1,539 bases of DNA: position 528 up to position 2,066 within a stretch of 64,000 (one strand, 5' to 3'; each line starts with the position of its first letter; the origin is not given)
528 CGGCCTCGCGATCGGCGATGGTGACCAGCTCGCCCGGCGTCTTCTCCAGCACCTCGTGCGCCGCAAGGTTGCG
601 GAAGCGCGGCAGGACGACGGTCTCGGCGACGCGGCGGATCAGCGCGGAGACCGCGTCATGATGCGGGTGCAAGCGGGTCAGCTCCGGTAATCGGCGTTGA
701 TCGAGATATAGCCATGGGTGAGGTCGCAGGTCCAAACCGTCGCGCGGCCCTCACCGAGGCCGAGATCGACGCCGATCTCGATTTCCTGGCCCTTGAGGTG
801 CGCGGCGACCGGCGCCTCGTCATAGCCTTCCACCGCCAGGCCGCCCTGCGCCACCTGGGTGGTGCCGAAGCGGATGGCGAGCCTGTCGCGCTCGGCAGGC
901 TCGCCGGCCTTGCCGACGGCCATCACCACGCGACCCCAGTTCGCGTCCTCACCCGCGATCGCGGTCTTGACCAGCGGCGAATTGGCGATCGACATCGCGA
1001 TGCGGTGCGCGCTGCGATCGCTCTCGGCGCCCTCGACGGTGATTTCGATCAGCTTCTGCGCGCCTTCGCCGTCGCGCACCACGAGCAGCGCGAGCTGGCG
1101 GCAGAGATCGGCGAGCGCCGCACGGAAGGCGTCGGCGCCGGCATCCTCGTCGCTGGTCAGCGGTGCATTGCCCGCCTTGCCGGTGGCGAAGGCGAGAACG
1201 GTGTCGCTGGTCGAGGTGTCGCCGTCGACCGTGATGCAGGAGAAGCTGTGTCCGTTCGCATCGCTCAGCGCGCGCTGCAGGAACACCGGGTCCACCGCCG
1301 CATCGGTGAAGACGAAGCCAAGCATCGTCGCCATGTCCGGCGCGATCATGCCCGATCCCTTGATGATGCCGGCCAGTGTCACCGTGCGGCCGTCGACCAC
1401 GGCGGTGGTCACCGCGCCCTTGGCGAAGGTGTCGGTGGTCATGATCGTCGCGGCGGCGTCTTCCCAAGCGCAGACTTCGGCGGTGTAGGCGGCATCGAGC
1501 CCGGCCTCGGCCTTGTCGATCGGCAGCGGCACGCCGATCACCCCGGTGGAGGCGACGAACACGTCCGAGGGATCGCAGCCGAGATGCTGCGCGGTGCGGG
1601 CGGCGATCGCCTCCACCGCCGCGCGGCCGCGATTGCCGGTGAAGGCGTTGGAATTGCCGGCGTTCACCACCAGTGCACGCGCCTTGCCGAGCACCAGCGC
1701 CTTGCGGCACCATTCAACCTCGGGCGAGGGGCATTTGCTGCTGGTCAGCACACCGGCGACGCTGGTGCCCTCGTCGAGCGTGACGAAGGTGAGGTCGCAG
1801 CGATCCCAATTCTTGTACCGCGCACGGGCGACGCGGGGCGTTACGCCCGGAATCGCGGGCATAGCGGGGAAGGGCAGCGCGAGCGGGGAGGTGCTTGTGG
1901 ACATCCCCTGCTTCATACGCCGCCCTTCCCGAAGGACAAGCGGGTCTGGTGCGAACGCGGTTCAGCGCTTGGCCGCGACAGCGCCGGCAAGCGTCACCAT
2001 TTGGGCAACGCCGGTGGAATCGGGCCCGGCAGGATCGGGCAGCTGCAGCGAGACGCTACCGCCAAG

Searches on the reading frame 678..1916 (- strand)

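Call 61: search_protein_families(library=ncbifam, proteins=[window:678-1916:-], max_evalue=1e-10)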
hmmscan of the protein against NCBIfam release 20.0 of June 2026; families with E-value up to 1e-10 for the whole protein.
window:678-1916:- (412 aa): 2 families
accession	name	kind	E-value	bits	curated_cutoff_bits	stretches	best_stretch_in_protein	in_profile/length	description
NF003802.0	PRK05388.1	equivalog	1e-149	498.5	351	1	16-412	4-400/400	bifunctional glutamate N-acetyltransferase/amino-acid acetyltransferase ArgJ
TIGR00120.1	ArgJ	equivalog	1.8e-109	366.2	298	1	35-412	21-405/405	bifunctional ornithine acetyltransferase/N-acetylglutamate synthase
